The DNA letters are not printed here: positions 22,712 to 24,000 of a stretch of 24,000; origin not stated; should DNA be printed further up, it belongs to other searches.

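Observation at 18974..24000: GT41 (OGT-like) protein glycosyltransferase hard-wired to an amino-sugar tailoring operon: candidate dedicated protein O-glycosylation system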

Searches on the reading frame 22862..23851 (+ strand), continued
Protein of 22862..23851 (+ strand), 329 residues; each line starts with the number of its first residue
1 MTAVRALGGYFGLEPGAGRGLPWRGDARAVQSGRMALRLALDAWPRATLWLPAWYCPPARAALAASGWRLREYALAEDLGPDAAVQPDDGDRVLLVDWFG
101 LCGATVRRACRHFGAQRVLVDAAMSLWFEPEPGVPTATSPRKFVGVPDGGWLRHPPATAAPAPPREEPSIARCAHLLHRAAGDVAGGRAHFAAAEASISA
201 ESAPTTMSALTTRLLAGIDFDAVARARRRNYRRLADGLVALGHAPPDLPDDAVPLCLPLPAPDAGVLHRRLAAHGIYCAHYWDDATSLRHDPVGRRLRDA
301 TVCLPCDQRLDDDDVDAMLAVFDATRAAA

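Call 40: find_related_loci(query=A1, collection=genome_contigs, flank=10000)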
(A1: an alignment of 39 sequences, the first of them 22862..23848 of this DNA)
Query A1 (329 aa) in genome_contigs; peptide patterns used: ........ (x = any residue, [..] = any of these).
141 stretches matched a pattern; 120 encode a relative of the query (tblastn E <= 1e-3); the best 80 are kept; 80 distinct loci.
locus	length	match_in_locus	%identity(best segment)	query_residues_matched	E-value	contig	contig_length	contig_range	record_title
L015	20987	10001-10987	97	1-329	0e+0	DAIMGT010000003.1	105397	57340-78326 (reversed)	MAG TPA_asm: Pseudomonadota bacterium isolate CTOTU1219 NODE_24_length_105397_cov_52.320309, whole genome shotgun sequen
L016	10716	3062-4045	55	1-329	3e-93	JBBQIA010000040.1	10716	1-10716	MAG: Lysobacterales bacterium isolate Co_metawrap_857 Cmw_857_k141_29085743_length_10716_cov_8.0000, whole genome shotgu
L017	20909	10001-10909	42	6-309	6e-62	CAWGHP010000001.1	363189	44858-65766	MAG: uncultured Gammaproteobacteria bacterium isolate MFD02832.bin.1.152 genome assembly, contig: contig_12525, whole ge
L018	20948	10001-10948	39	7-324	8e-60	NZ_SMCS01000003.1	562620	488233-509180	Luteibacter rhizovicinus strain LP_13_YM Ga0304825_103, whole genome shotgun sequence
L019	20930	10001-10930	38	6-319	9e-52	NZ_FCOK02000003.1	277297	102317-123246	Caballeronia udeis isolate LMG 27134, whole genome shotgun sequence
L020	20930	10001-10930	39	6-319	6e-51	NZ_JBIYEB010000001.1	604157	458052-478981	Caballeronia udeis strain GAS109 Ga0573059_01, whole genome shotgun sequence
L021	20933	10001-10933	38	5-319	1e-49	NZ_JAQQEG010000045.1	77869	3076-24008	Paraburkholderia dipogonis strain RL18-106-BIC-C 45, whole genome shotgun sequence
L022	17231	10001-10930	37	6-319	7e-50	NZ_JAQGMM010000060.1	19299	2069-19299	MAG: Caballeronia sp. isolate RYN_561 scaffold_3056028, whole genome shotgun sequence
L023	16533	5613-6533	37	5-315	6e-47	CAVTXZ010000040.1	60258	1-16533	MAG: uncultured beta proteobacterium isolate MFD06714.bin.3.256 genome assembly, contig: contig_91478, whole genome shot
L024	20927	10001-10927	42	6-318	9e-46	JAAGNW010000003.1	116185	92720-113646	Burkholderia multivorans strain WS-FJ9 scaffold3, whole genome shotgun sequence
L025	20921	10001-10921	37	5-315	2e-45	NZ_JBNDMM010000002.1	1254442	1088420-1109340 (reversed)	Paraburkholderia sp. GAS199 Ga0573060_02, whole genome shotgun sequence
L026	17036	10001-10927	36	6-318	7e-45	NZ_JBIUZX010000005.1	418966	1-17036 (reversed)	Collimonas sp. NPDC087041 NPDC087041_136_H11.ctg-0005, whole genome shotgun sequence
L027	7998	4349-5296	33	5-324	1e-42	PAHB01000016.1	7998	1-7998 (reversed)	MAG: Proteobacteria bacterium isolate MED768 MHASMcontig_899067, whole genome shotgun sequence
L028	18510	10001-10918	35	6-315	4e-42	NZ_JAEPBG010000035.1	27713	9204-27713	Noviherbaspirillum pedocola strain DKR-6 contig35, whole genome shotgun sequence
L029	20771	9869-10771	41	6-310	8e-42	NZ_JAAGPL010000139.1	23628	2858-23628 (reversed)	Burkholderia sp. Ac-20353 NODE_119_length_23628_cov_25.160334/0, whole genome shotgun sequence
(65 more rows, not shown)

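Call 52: predict_structure(alignment_id=A1)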
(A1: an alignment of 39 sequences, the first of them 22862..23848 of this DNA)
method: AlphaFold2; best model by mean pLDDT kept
length: 329 residues; sequences in the alignment: 39
mean_pLDDT: 92.1   pTM: 0.91
mean pLDDT of the five models: 92.1, 92.0, 91.5, 91.4, 90.7
residues with pLDDT >= 90: 259; 70-90: 64; 50-70: 4; < 50: 2
segments of 3 or more residues with pLDDT < 50: none
pLDDT, mean of each block of 10 residues (from residue 1): 71 74 91 96 96 92 94 97 96 97 97 97 94 96 91 94 95 90 86 91 94 91 95 98 96 95 92 90 81 93 94 96 91
secondary structure, 60 per line:
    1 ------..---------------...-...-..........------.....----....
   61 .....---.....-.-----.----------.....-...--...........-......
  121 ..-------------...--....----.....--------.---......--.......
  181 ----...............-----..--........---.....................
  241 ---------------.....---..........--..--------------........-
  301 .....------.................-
elements in order: E28-30 H33-41 E48-52 H57-65 E69-73 E92-96 H103-113 E118-122 E136-138 H141-144 E149-153 H166-171 H174-180 H185-199 H209-216 H220-240 E256-260 H264-273 H292-299 E301-305 H312-328

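Call 56: fold_search(model_id=the predicted structure, library=pdb)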
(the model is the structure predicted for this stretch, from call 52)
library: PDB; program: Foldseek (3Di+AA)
matches with E <= 10: 1588; with E <= 0.001: 1057
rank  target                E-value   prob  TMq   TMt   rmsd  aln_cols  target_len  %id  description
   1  5uid_D                3.9e-13  1.00  0.64  0.58   7.8       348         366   20  The crystal structure of an aminotransferase TlmJ from Streptoalloteichus hindustanus (released 2017-02-01)
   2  5uid_A                1.2e-12  1.00  0.63  0.57   9.5       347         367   20  The crystal structure of an aminotransferase TlmJ from Streptoalloteichus hindustanus (released 2017-02-01)
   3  4qgr_B                3.7e-12  1.00  0.59  0.53   9.3       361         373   16  Crystal structure of a DegT DnrJ EryC1 StrS aminotransferase from Brucella abortus (released 2014-06-18)
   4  4zwv_A                7.3e-12  1.00  0.64  0.58   9.9       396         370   18  Crystal Structure of Aminotransferase AtmS13 from Actinomadura melliaura (released 2015-06-03)
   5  3nys                  9.9e-12  1.00  0.62  0.58   9.6       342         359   15  X-ray structure of the K185A mutant of WbpE (WlbE) from pseudomonas aeruginosa in complex with PLP at 1.45 angstrom reso (released 2010-07-28)
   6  6ewj_C                1.3e-11  1.00  0.63  0.53   8.6       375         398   12  Putative sugar aminotransferase Spr1654 from Streptococcus pneumoniae, apo-form (released 2018-05-02)
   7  4xau_B                1.3e-11  1.00  0.65  0.58  10.1       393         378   17  Crystal structure of AtS13 from Actinomadura melliaura (released 2014-12-24)
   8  4piw_B                1.3e-11  1.00  0.58  0.53   8.4       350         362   15  Crystal structure of sugar aminotransferase WecE from Escherichia coli K-12 (released 2014-07-16)
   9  6ewj_A                1.4e-11  1.00  0.62  0.53  10.4       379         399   13  Putative sugar aminotransferase Spr1654 from Streptococcus pneumoniae, apo-form (released 2018-05-02)
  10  6ewj_D                1.6e-11  1.00  0.62  0.52  10.2       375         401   13  Putative sugar aminotransferase Spr1654 from Streptococcus pneumoniae, apo-form (released 2018-05-02)
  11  3nu7_B                2.1e-11  1.00  0.61  0.57   7.3       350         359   15  WbpE, an Aminotransferase from Pseudomonas aeruginosa Involved in O-antigen Assembly in Complex with the Cofactor PMP (released 2010-07-28)
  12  2fni_A                2.2e-11  1.00  0.63  0.56   7.0       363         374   12  PseC aminotransferase involved in pseudoaminic acid biosynthesis (released 2006-01-24)
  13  4qgr_A                2.3e-11  1.00  0.59  0.52   8.0       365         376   15  Crystal structure of a DegT DnrJ EryC1 StrS aminotransferase from Brucella abortus (released 2014-06-18)
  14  4piw_A                2.3e-11  1.00  0.58  0.53   8.5       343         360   17  Crystal structure of sugar aminotransferase WecE from Escherichia coli K-12 (released 2014-07-16)
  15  4xau_C                2.5e-11  1.00  0.59  0.53  10.4       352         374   18  Crystal structure of AtS13 from Actinomadura melliaura (released 2014-12-24)
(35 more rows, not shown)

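Call 79: search_protein_families(library=pfam, proteins=[L014:2-991:-, L012:5619-7535:+], max_evalue=0.1)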
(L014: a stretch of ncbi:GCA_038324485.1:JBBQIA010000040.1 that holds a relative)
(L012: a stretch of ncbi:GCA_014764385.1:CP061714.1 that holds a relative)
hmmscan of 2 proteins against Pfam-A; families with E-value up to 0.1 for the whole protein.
L014:2-991:- (330 aa): 3 families
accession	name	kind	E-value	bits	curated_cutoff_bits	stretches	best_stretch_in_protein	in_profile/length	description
PF13578.12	Methyltransf_24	-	8.5e-20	72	26.3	1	177-318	1-105/105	Methyltransferase domain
PF05711.17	TylF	-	1.5e-05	24.8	23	1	172-319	91-230/264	Macrocin-O-methyltransferase (TylF)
PF04989.18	RMNT_CmcI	-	0.021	15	23.2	0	282-317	112-147/206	Rhamnosyl O-methyltransferase/CmcI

L012:5619-7535:+ (638 aa): 1 family
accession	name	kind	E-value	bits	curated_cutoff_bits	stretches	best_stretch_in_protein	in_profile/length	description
PF14559.12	TPR_19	-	0.044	14.6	25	1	562-612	2-52/68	Tetratricopeptide repeat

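Call 80: search_protein_families(library=ncbifam, proteins=[L001:10987-11550:+, L001:11547-12335:+, L001:12332-13084:+, L012:5619-7535:+, L014:2-991:-], max_evalue=0.01)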
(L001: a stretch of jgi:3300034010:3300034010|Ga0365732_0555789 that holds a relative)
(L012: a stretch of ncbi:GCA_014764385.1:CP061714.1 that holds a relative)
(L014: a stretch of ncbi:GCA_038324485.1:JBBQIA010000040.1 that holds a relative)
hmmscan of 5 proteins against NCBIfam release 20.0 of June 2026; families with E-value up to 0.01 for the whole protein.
L001:10987-11550:+ (187 aa): 4 families
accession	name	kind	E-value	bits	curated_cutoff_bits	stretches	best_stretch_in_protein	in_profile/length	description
TIGR03585.1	PseH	equivalog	7.2e-13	48.9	93.1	1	10-165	3-153/156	UDP-4-amino-4,6-dideoxy-N-acetyl-beta-L-altrosamine N-acetyltransferase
NF011709.0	PRK15130.1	equivalog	9.1e-05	22.3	218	1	57-150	55-145/186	spermidine N1-acetyltransferase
NF000225.3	AAC_6p_Strep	exception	0.00012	22.1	250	1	3-167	2-148/156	aminoglycoside 6'-N-acetyltransferase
NF040503.1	resist_ArsN1a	equivalog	0.0027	17.5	170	1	71-165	59-153/159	arsinothricin resistance N-acetyltransferase ArsN1 family A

L001:11547-12335:+ (262 aa): 2 families
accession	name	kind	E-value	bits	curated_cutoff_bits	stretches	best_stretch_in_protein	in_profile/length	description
TIGR02408.1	ectoine_ThpD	equivalog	7.3e-05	22.2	336.5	0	171-206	212-247/277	ectoine hydroxylase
TIGR04436.1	SpoChoClust_3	subfamily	0.00039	19.7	200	1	131-207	119-201/300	putative 2OG-Fe(II) oxygenase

L001:12332-13084:+ (250 aa): 6 families
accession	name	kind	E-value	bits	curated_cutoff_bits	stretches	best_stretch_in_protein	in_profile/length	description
NF002463.0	PRK01683.1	equivalog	2.9e-08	33.6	297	1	48-167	35-153/258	trans-aconitate 2-methyltransferase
TIGR01983.1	UbiG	equivalog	2e-07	30.6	102.95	1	49-207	54-215/228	bifunctional 2-polyprenyl-6-hydroxyphenol methylase/3-demethylubiquinol 3-O-methyltransferase UbiG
NF041650.1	nod_mtase_NodS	equivalog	7.3e-06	25.8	300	1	48-149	42-147/190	nodulation methyltransferase NodS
TIGR04345.1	ovoA_Cterm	equivalog_domain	0.00041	20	170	0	105-143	134-172/242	putative 4-mercaptohistidine N1-methyltransferase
NF045667.1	MTase_DVU1556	equivalog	0.0011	18.4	155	1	49-192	27-160/213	DVU_1556 family methyltransferase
TIGR02072.1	BioC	equivalog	0.0013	18.6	184.95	1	43-140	33-132/244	malonyl-ACP O-methyltransferase BioC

L012:5619-7535:+ (638 aa): 0 families

L014:2-991:- (330 aa): 0 families

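Call 84: search_protein_families(library=pfam, proteins=[L019:86-2302:+, L019:2413-3732:-, L019:3954-5840:+, L019:13788-14528:-, L019:15171-16589:+, L019:16869-17870:+, L019:18622-20034:+], max_evalue=0.001)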
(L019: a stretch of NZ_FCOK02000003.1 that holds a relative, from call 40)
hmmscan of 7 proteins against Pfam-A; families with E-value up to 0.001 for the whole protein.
L019:86-2302:+ (738 aa): 3 families
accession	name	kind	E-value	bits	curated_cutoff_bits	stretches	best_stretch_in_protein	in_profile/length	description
PF20169.3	DUF6537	-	6.6e-53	180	27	1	503-698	1-200/203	Family of unknown function (DUF6537)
PF01558.24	POR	-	4.9e-18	66.3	27.4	1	288-474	1-171/173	Pyruvate ferredoxin/flavodoxin oxidoreductase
PF02775.26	TPP_enzyme_C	-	0.00046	20.4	21.9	0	45-94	45-93/151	Thiamine pyrophosphate enzyme, C-terminal TPP binding domain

L019:2413-3732:- (439 aa): 1 family
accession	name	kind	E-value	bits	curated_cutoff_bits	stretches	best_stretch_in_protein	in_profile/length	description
PF00563.25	EAL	-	1.8e-39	136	31.3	1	37-270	13-236/236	EAL domain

L019:3954-5840:+ (628 aa): 1 family
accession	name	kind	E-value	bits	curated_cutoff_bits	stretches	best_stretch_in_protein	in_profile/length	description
PF00999.27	Na_H_Exchanger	-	3.6e-60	204.3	26.2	1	95-494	10-374/375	Sodium/hydrogen exchanger, transmembrane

L019:13788-14528:- (246 aa): 1 family
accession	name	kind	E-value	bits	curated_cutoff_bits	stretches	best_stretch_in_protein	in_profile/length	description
PF00132.30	Hexapep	-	3.6e-07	30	27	1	123-156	1-34/36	Bacterial transferase hexapeptide (six repeats)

L019:15171-16589:+ (472 aa): 2 families
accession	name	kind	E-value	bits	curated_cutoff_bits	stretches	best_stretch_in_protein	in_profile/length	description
PF00589.27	Phage_integrase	-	2.8e-13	50.5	27.1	1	277-434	26-167/172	Phage integrase family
PF13356.12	Arm-DNA-bind_3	-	6.2e-09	36.3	27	1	15-103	1-82/83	Arm DNA-binding domain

L019:16869-17870:+ (333 aa): 0 families

L019:18622-20034:+ (470 aa): 0 families

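Call 92: search_protein_representatives(alignment_id=A1)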
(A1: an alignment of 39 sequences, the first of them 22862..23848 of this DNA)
Query: 39 sequences, 329 profile positions. Proteins with E-value up to 0.001 (for the whole library): 12006; up to 1e-10: 8387; up to 1e-30: 3131. The best 150 are listed.
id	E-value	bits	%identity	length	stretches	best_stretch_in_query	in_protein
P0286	1.1e-110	386.4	-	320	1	5-324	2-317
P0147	2.8e-110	385.0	-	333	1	3-327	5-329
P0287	2.4e-109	382.0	-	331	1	4-324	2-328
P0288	3.0e-109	381.6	-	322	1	3-325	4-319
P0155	7.9e-109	380.3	-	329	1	3-326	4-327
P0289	4.4e-108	377.8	-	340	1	4-324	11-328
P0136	4.9e-107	374.4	-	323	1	5-324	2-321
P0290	8.9e-107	373.5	-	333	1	3-327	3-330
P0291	6.7e-106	370.6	-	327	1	5-326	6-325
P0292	3.4e-105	368.3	-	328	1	4-324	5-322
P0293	7.2e-105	367.2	-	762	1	3-327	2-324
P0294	1.3e-104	366.4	-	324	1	6-325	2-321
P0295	3.2e-104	365.1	-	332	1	4-325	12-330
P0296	4.8e-104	364.5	-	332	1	3-323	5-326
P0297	6.1e-104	364.2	-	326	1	6-327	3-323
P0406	1.8e-84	300.2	-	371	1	4-324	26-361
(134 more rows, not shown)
